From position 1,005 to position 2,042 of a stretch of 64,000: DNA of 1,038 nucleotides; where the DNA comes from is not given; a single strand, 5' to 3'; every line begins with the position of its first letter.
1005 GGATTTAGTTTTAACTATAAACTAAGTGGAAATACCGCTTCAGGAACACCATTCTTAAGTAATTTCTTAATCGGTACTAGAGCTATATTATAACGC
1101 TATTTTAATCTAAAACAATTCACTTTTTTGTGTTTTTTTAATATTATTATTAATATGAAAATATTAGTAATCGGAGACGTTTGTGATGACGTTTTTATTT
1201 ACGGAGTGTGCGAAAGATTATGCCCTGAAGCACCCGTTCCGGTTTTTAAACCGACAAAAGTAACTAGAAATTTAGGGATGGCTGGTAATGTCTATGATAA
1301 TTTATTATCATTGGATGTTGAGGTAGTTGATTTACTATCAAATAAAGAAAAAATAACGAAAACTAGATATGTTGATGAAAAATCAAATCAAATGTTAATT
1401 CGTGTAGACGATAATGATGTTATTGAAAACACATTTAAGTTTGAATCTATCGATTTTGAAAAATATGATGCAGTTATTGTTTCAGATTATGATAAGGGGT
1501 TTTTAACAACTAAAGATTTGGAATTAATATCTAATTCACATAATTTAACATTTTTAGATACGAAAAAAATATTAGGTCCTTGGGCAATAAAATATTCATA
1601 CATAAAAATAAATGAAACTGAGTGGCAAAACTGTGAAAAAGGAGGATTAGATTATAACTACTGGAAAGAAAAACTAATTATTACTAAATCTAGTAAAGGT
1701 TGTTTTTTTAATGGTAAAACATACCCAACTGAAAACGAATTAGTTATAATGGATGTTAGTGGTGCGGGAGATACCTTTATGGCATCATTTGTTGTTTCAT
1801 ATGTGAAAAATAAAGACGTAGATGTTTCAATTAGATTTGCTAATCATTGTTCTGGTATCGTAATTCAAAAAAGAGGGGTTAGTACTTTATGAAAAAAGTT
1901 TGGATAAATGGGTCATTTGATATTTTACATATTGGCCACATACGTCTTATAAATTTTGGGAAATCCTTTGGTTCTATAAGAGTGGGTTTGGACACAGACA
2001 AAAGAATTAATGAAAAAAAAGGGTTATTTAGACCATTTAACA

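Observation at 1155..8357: Phage-encoded NDP-heptose (possibly 6-deoxyheptose) nucleotide-sugar pathway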

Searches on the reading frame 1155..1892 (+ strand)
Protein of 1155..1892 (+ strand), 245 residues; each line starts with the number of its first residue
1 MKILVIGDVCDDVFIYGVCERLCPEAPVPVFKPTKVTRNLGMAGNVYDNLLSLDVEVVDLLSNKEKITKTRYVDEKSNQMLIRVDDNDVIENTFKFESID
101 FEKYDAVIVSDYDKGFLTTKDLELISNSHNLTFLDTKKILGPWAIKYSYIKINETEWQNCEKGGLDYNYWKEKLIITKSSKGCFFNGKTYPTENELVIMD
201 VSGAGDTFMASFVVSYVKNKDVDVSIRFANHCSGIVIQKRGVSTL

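Call 3: search_protein_families(library=pfam, proteins=[window:1155-1892:+], max_evalue=0.1)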
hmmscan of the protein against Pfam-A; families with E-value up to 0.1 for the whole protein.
window:1155-1892:+ (245 aa): 3 families
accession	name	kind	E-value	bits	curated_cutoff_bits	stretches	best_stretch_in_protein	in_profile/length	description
PF00294.29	PfkB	-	1.5e-16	61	25.8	1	62-244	86-297/302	pfkB family carbohydrate kinase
PF22453.1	TubZ-like_C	-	0.037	14.5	26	1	66-135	36-107/144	Tubulin/FtsZ-like protein TubZ-like, C-terminal domain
PF03053.19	Corona_NS3b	-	0.047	13.9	25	1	167-231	114-181/226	ORF3b coronavirus protein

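Call 4: search_protein_families(library=ncbifam, proteins=[window:1155-1892:+], max_evalue=0.1)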
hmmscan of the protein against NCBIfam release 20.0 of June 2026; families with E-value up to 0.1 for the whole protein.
window:1155-1892:+ (245 aa): 19 families
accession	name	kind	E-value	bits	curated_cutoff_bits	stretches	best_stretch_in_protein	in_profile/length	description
TIGR02198.1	rfaE_dom_I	equivalog_domain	2.3e-36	125.5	345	2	63-244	98-304/315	D-glycero-beta-D-manno-heptose-7-phosphate kinase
NF008454.0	PRK11316.1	equivalog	8.6e-23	80.7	521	3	2-57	12-67/475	bifunctional D-glycero-beta-D-manno-heptose-7-phosphate kinase/D-glycero-beta-D-manno-heptose 1-phosphate adenylyltransferase HldE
TIGR02152.1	D_ribokin_bact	equivalog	7e-10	38.7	299.65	1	158-242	198-286/298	ribokinase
TIGR04382.1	myo_inos_iolC_N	equivalog_domain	2e-07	30.6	300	1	196-243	249-296/309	5-dehydro-2-deoxygluconokinase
NF047869.1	myo_kin_aldol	exception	4.4e-07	28.6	600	1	195-243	270-318/586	bifunctional 5-dehydro-2-deoxygluconokinase/5-dehydro-2-deoxyphosphogluconate aldolase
NF008353.0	PRK11142.1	equivalog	7e-06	25.8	341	1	173-242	217-289/307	ribokinase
NF040938.1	KDG_KDGal_kin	equivalog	1.6e-05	24.2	400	1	171-241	215-288/305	bifunctional 2-dehydro-3-deoxygluconokinase/2-dehydro-3-deoxygalactonokinase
NF053626.1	RibKinHalex1628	equivalog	1.8e-05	24.4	330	1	196-242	230-278/293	ATP-dependent ribose-1-phosphate kinase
NF007355.0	PRK09850.1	equivalog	0.00031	19.9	540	1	197-237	247-287/313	pseudouridine kinase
NF041164.1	NucKinThplmales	equivalog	0.0007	18.9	450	1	168-239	199-274/295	nucleoside kinase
NF007321.0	PRK09813.1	equivalog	0.003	17.1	247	1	194-240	212-258/261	fructoselysine 6-kinase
TIGR03828.1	pfkB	equivalog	0.004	16.2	292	1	174-241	216-286/305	1-phosphofructokinase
TIGR03168.1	1-PFK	subfamily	0.0043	16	216.4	1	196-241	241-286/305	hexose kinase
NF007416.0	PRK09954.1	equivalog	0.0057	15.6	561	1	196-235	299-338/362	sugar kinase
NF052444.1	DhDoxglucKinKdgK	equivalog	0.0073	15.7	400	1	176-241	225-294/303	2-dehydro-3-deoxygluconokinase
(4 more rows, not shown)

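Call 6: search_protein_families(library=phrogs, proteins=[window:1155-1892:+], max_evalue=0.01)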
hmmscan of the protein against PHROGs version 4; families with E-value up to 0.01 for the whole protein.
window:1155-1892:+ (245 aa): 1 family
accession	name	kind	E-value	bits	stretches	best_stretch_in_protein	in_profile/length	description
phrog_8133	-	unknown function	5.3e-81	272.5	1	1-244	3-235/246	-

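Call 7: search_dna_similar(query=window:1155-1892:+, collection=phages, mode=protein, max_rows=40)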
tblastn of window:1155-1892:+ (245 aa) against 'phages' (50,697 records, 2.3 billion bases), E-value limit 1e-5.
Records with a match: 33; places in all: 33; records where one place covers at least 80% of the query: 33.
Best place of each record, by identity: <60% 33.
By first word of the organism name: Synechococcus 20; Prochlorococcus 6; Marine 4; uncultured 2; Cyanophage 1.
By host as written in the record: Synechococcus sp. 9; - 7; Synechococcus sp. WH8102 3; Synechococcus sp. WH8109 3; Synechococcus sp. WH8017 2; Prochlorococcus sp. MIT9515 2; Synechococcus sp. WH7803 2; Prochlorococcus sp. NATL1A 2; and 2 more.
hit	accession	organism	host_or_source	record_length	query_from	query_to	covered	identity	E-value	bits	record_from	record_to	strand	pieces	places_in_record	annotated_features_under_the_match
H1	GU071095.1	Synechococcus phage S-SM2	Synechococcus sp. WH8017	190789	2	245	100%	46.7%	2e-54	193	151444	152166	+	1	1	putative carbohydrate kinase | hypothetical protein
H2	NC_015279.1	Synechococcus phage S-SM2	Synechococcus sp. WH8017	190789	2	245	100%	46.7%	2e-54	193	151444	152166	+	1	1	putative carbohydrate kinase | hypothetical protein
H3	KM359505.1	Prochlorococcus phage P-TIM68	Prochlorococcus sp. MIT9515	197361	2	245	100%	43.7%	2e-53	190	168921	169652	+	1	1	putative carbohydrate kinase | putative nucleotide-sugar epimerase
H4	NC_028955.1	Prochlorococcus phage P-TIM68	Prochlorococcus sp. MIT9515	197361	2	245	100%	43.7%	2e-53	190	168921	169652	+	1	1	putative carbohydrate kinase | nucleotide-sugar epimerase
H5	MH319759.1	Marine virus AG-345-O18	single cell amplified by WGA-X; seawater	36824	1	245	100%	42.1%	1e-43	162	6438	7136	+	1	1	record has no annotation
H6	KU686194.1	Synechococcus phage S-CAM1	Synechococcus sp.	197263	2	245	100%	40.4%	1e-42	159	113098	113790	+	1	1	putative carbohydrate kinase | putative nucleotidyltransferase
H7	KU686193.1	Synechococcus phage S-CAM1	Synechococcus sp.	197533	2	245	100%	40.4%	1e-42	159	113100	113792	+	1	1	putative carbohydrate kinase | putative nucleotidyltransferase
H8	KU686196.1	Synechococcus phage S-CAM1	Synechococcus sp.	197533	2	245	100%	40.4%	1e-42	159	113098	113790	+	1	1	putative carbohydrate kinase | putative nucleotidyltransferase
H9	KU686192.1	Synechococcus phage S-CAM1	Synechococcus sp.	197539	2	245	100%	40.4%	1e-42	159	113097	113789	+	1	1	putative carbohydrate kinase | putative nucleotidyltransferase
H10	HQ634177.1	Synechococcus phage S-CAM1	Synechococcus sp. WH7803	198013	2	245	100%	40.4%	1e-42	159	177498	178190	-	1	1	hypothetical protein | bifunctional heptose 7-phosphate kinase/heptose 1-phosphate ...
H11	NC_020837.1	Synechococcus phage S-CAM1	Synechococcus sp. WH7803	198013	2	245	100%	40.4%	1e-42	159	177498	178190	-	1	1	hypothetical protein | bifunctional heptose 7-phosphate kinase/heptose 1-phosphate ...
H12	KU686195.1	Synechococcus phage S-CAM1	Synechococcus sp.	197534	2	245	100%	40.4%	1e-42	159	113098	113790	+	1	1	putative carbohydrate kinase | putative nucleotidyltransferase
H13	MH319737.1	Marine virus AG-345-E08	single cell amplified by WGA-X; seawater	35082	1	245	100%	39.0%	2e-42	159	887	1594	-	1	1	record has no annotation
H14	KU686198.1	Synechococcus phage S-CAM3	Synechococcus sp.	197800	1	245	100%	38.6%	1e-39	150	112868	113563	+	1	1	putative carbohydrate kinase | hypothetical protein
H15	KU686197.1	Synechococcus phage S-CAM3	Synechococcus sp.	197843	1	245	100%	38.6%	1e-39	150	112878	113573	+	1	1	putative carbohydrate kinase | hypothetical protein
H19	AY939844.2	Prochlorococcus phage P-SSM2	Prochlorococcus sp. NATL1A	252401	1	245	100%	38.2%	2e-44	164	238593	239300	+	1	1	putative carbohydrate kinase | putative nucleotidyltransferase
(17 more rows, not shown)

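Call 9: get_annotated_region(hit=H1, flank=8000)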
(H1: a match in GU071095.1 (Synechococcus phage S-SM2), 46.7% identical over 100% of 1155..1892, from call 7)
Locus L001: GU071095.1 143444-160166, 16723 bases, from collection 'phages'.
description: Synechococcus phage S-SM2, complete genome.
organism: Synechococcus phage S-SM2 (NCBI taxid 444860)
taxonomy: Viruses; Duplodnaviria; Heunggongvirae; Uroviricota; Caudoviricetes; Kyanoviridae; Nilusvirus; Nilusvirus ssm2
host: Synechococcus sp. WH8017; source: -; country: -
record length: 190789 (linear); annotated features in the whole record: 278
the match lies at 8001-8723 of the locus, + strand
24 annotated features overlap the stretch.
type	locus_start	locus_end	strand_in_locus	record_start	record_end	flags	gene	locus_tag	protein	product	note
CDS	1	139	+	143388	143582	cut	-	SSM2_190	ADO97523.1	hypothetical protein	T4-LIKE GC: 1236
CDS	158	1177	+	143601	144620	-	-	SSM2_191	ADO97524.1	nucleotide-sugar epimerase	T4-LIKE GC: 265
CDS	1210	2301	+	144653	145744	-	-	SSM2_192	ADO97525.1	UDP-glucose 4-epimerase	T4-LIKE GC: 1237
CDS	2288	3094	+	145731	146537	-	-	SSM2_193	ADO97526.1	putative transferase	T4-LIKE GC: 1238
CDS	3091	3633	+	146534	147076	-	-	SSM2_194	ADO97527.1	hypothetical protein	T4-LIKE GC: 1239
CDS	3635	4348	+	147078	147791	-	-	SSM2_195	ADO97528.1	hypothetical protein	T4-LIKE GC: 1240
CDS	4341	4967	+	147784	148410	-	-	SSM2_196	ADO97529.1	hypothetical protein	T4-LIKE GC: 1241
CDS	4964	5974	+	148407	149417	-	-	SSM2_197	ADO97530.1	zinc-containing alcohol dehydrogenase superfamily protein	T4-LIKE GC: 1242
CDS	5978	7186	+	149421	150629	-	-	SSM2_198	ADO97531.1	transketolase central region-containing protein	T4-LIKE GC: 1243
CDS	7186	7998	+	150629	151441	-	-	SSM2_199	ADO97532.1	hypothetical protein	T4-LIKE GC: 1244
CDS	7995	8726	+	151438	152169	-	-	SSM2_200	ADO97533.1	putative carbohydrate kinase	T4-LIKE GC: 305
CDS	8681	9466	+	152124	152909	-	-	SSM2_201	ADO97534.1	hypothetical protein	T4-LIKE GC: 1245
CDS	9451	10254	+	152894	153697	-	-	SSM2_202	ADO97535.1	putative nucleotide-sugar epimerase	T4-LIKE GC: 308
CDS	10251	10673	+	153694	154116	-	-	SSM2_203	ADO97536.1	putative nucleotidyltransferase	T4-LIKE GC: 304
CDS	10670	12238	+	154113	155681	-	-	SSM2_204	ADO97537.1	dN-sugar pyrophosphorylase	T4-LIKE GC: 1246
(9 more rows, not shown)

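Call 10: get_annotated_region(hit=H3, flank=8000)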
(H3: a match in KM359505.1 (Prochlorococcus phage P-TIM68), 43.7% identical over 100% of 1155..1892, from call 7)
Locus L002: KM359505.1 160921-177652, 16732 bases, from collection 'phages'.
description: Prochlorococcus phage P-TIM68, complete genome.
organism: Prochlorococcus phage P-TIM68 (NCBI taxid 1542477)
taxonomy: Viruses; Duplodnaviria; Heunggongvirae; Uroviricota; Caudoviricetes; Kyanoviridae; Haifavirus; Haifavirus tim68
host: Prochlorococcus sp. MIT9515; source: -; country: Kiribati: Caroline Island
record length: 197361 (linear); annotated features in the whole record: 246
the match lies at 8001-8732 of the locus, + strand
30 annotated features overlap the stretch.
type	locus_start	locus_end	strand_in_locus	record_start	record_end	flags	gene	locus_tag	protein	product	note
CDS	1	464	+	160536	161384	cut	-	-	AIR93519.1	hypothetical protein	-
CDS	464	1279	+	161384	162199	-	-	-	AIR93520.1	hypothetical protein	-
CDS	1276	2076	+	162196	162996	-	-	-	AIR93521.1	putative glycosyltransferase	-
CDS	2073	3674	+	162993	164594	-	-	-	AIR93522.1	hypothetical protein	-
CDS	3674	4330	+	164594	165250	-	-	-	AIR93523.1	hypothetical protein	-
CDS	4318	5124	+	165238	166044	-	-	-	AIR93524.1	hypothetical protein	-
CDS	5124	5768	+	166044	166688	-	-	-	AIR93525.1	hypothetical protein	-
CDS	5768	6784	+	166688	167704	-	-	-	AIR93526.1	putative zinc-containing alcohol dehydrogenase superfamily protein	-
CDS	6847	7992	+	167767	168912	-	-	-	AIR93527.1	putative transketolase central region-containing protein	-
CDS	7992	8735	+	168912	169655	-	-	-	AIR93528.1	putative carbohydrate kinase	-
CDS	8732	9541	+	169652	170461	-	-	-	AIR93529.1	putative nucleotide-sugar epimerase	-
CDS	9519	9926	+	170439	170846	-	-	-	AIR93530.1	putative nucleotidyltransferase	-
CDS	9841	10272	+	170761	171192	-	-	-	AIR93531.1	putative nucleotidyltransferase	-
CDS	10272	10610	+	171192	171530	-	-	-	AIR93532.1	putative phosphoheptose isomerase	-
CDS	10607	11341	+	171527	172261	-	-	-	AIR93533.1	putative NAD dependent epimerase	-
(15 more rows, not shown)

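Call 11: get_annotated_region(hit=H19, flank=8000)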
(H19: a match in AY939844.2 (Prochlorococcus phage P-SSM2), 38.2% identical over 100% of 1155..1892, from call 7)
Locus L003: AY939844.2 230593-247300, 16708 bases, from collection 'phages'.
description: Prochlorococcus phage P-SSM2, complete genome.
organism: Prochlorococcus phage P-SSM2 (NCBI taxid 268746)
taxonomy: Viruses; Duplodnaviria; Heunggongvirae; Uroviricota; Caudoviricetes; Kyanoviridae; Salacisavirus; Salacisavirus pssm2
host: Prochlorococcus sp. NATL1A; source: -; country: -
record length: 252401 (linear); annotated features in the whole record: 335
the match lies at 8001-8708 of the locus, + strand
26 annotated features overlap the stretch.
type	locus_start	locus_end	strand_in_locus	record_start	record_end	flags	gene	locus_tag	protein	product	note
CDS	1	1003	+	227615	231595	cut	-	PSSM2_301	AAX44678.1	phage tail fiber-like protein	T4-GC: 296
CDS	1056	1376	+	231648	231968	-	-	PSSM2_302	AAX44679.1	hypothetical protein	T4-GC: 297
CDS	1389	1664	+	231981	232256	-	-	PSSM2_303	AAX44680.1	hypothetical protein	T4-GC: 298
CDS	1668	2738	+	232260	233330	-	-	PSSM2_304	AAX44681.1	hypothetical protein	T4-GC: 299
CDS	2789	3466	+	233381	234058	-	-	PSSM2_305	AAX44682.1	hypothetical protein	T4-GC: 300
CDS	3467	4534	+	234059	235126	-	-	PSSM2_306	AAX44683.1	hypothetical protein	T4-GC: 301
CDS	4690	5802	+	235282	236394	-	-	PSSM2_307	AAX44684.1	hypothetical protein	T4-GC: 302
CDS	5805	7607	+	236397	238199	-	-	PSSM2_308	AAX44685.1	carbamoyltransferase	T4-GC: 303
CDS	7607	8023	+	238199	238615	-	-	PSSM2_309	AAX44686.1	putative nucleotidyltransferase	T4-GC: 304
CDS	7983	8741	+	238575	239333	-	-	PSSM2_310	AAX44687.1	putative carbohydrate kinase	T4-GC: 305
CDS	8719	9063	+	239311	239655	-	-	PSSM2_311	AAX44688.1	phosphoheptose isomerase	T4-GC: 306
CDS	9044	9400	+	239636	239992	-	-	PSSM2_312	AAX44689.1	putative nucleotidyltransferase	T4-GC: 307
CDS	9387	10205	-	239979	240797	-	-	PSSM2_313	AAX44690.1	putative nucleotide-sugar epimerase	T4-GC: 308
CDS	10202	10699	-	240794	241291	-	-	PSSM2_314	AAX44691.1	phytanoyl-CoA-dioxygenase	T4-GC: 155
CDS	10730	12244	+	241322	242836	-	-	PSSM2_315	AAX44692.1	phage tail fiber-like protein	T4-GC: 310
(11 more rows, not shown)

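Call 42: search_solved_structures(query=window:1155-1892:+, max_evalue=0.001, show_alignments=1)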
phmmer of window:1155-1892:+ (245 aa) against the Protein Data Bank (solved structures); distinct sequences matched with E-value up to 0.001: 5.
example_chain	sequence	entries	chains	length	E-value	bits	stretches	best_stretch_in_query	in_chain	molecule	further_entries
4e84_A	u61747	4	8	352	5.4e-12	48.9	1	2-54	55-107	D-beta-D-heptose 7-phosphate kinase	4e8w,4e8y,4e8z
7ag6_A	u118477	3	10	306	0.00017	24.4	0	175-235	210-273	Sulfofructose kinase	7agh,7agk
6ilr_A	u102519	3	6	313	0.00022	24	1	175-242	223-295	Ribokinase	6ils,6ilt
8rpa_A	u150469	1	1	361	0.00054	22.7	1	197-242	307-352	Adenosine kinase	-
2c49_A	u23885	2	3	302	0.00095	21.9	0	166-243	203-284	SUGAR KINASE MJ0406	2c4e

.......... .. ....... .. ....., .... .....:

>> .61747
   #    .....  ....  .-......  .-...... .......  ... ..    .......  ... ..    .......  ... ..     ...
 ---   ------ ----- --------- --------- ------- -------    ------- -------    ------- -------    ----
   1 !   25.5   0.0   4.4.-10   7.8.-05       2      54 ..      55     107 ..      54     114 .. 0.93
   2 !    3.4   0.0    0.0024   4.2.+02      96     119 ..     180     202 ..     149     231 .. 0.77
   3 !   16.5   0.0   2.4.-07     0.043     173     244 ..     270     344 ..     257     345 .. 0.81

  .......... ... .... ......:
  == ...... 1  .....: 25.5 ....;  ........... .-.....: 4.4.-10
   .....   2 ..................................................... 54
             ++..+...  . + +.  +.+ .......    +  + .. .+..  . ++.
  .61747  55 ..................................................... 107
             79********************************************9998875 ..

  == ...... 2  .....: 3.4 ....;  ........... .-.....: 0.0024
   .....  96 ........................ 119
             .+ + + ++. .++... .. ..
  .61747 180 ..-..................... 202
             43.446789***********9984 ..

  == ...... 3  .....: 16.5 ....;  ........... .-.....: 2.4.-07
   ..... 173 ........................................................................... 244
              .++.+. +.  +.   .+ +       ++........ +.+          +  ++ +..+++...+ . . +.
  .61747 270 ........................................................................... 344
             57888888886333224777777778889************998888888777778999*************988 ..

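Call 86: find_related_loci(query=A9, collection=viral_contigs, flank=10000)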
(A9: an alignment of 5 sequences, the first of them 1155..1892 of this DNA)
Query A9 (245 aa) in viral_contigs; peptide patterns used: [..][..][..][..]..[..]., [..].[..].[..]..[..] (x = any residue, [..] = any of these).
598 stretches matched a pattern (row limit reached: there are more); 571 encode a relative of the query (tblastn E <= 1e-3); the best 80 are kept; 80 distinct loci.
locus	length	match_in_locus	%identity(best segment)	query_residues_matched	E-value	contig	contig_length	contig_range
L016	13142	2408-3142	67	1-245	6e-115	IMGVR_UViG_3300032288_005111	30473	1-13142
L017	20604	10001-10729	58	1-245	1e-98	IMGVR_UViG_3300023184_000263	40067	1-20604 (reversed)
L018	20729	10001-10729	59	1-245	1e-98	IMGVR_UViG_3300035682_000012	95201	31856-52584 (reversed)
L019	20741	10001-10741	49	1-245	1e-72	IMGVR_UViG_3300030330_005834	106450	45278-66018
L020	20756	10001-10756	46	1-245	4e-72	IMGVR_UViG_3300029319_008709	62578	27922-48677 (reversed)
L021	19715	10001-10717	50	1-245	3e-72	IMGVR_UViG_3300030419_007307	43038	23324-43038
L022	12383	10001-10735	51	1-245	4e-71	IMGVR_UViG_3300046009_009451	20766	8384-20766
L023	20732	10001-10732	48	1-245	4e-71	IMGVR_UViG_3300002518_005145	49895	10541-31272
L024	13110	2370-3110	47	1-245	1e-70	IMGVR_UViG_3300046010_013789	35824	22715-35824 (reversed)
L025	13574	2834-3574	47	1-245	1e-70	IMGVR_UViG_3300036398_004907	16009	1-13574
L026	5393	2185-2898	49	1-242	1e-69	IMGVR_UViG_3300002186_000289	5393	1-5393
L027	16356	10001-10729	49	1-245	1e-69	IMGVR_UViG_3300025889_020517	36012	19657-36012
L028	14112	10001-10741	49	1-245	2e-69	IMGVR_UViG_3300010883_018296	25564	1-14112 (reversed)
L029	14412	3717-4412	52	2-234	3e-69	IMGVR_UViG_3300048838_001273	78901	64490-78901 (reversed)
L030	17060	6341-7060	47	1-243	7e-69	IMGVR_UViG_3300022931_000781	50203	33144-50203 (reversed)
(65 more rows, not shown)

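Call 95: search_protein_families(library=pfam, proteins=[L019:528-1367:+, L019:1368-2036:+, L019:3171-4262:+, L019:4259-5140:+, L019:5125-5832:+, L019:5829-6824:+, L019:6821-7756:+, L019:7746-8618:+, L019:8618-9607:+, L019:12996-13952:+], max_evalue=0.001)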
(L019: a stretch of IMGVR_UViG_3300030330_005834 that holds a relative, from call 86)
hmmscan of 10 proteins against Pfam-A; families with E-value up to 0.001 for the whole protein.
L019:528-1367:+ (279 aa): 0 families

L019:1368-2036:+ (222 aa): 0 families

L019:3171-4262:+ (363 aa): 2 families
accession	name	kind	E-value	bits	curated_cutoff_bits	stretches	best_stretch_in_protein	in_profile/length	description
PF01041.23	DegT_DnrJ_EryC1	-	3e-84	283.8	19.8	1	15-357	9-359/360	DegT/DnrJ/EryC1/StrS aminotransferase family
PF00266.25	Aminotran_5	-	1.3e-06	28.1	21.5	1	45-159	58-183/371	Aminotransferase class-V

L019:4259-5140:+ (293 aa): 1 family
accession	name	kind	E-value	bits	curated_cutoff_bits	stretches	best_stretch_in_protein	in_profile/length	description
PF01531.22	Glyco_transf_11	-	1.9e-24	86.9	23.9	1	9-291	37-295/298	Glycosyl transferase family 11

L019:5125-5832:+ (235 aa): 2 families
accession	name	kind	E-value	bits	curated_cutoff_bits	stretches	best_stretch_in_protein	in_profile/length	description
PF05050.19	Methyltransf_21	-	3.5e-16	60.3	22.7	1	10-173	1-171/173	Methyltransferase FkbM domain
PF01728.25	FtsJ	-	0.00015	22.2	24.1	1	7-55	24-75/181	FtsJ-like methyltransferase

L019:5829-6824:+ (331 aa): 1 family
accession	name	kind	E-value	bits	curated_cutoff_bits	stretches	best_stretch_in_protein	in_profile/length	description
PF13524.12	Glyco_trans_1_2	-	5.3e-10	39.8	25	1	148-324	4-143/144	Glycosyl transferase-like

L019:6821-7756:+ (311 aa): 4 families
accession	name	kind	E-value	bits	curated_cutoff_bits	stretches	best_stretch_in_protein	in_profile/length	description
PF01370.27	Epimerase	-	3.3e-50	171.2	20.9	1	9-239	1-240/240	NAD dependent epimerase/dehydratase family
PF16363.11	GDP_Man_Dehyd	-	7.4e-21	75.4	27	1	40-301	58-331/332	GDP-mannose 4,6 dehydratase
PF04321.23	RmlD_sub_bind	-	2.2e-11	43.8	27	1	8-65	2-59/287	RmlD substrate binding domain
PF02719.21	Polysacc_synt_2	-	0.00058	19.6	20.2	0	42-108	62-127/293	Polysaccharide biosynthesis protein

L019:7746-8618:+ (290 aa): 1 family
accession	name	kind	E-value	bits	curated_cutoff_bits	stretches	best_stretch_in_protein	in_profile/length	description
PF05050.19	Methyltransf_21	-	2e-05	25.2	22.7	1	177-261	89-171/173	Methyltransferase FkbM domain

L019:8618-9607:+ (329 aa): 6 families
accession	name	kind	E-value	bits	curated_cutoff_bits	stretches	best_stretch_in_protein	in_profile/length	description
PF01370.27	Epimerase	-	1.8e-40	139.3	20.9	1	9-258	1-240/240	NAD dependent epimerase/dehydratase family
PF16363.11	GDP_Man_Dehyd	-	3.4e-26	92.9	27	1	10-319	1-330/332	GDP-mannose 4,6 dehydratase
PF01073.25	3Beta_HSD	-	8.1e-17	61.6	22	1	10-194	1-188/280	3-beta hydroxysteroid dehydrogenase/isomerase family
PF02719.21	Polysacc_synt_2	-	7.8e-09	35.6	20.2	1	9-126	1-129/293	Polysaccharide biosynthesis protein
PF04321.23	RmlD_sub_bind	-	2.1e-06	27.5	27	1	8-274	2-229/287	RmlD substrate binding domain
PF07993.18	NAD_binding_4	-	2.6e-06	27.2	20.1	1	53-184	69-204/258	Male sterility protein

L019:12996-13952:+ (318 aa): 7 families
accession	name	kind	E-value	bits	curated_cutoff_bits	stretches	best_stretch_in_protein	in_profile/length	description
PF16363.11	GDP_Man_Dehyd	-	4.3e-54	184.6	27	1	6-307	2-331/332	GDP-mannose 4,6 dehydratase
PF01370.27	Epimerase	-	5.5e-52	177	20.9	1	4-241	1-240/240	NAD dependent epimerase/dehydratase family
PF01073.25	3Beta_HSD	-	2.8e-12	46.7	22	1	5-226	1-226/280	3-beta hydroxysteroid dehydrogenase/isomerase family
PF04321.23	RmlD_sub_bind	-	3e-12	46.6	27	1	4-260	3-232/287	RmlD substrate binding domain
PF07993.18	NAD_binding_4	-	1.2e-10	41.5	20.1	1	68-181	87-209/258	Male sterility protein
PF02719.21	Polysacc_synt_2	-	2.1e-06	27.6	20.2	0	143-260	132-248/293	Polysaccharide biosynthesis protein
PF00106.31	adh_short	-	5.5e-05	23.2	26.6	0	147-169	147-169/195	short chain dehydrogenase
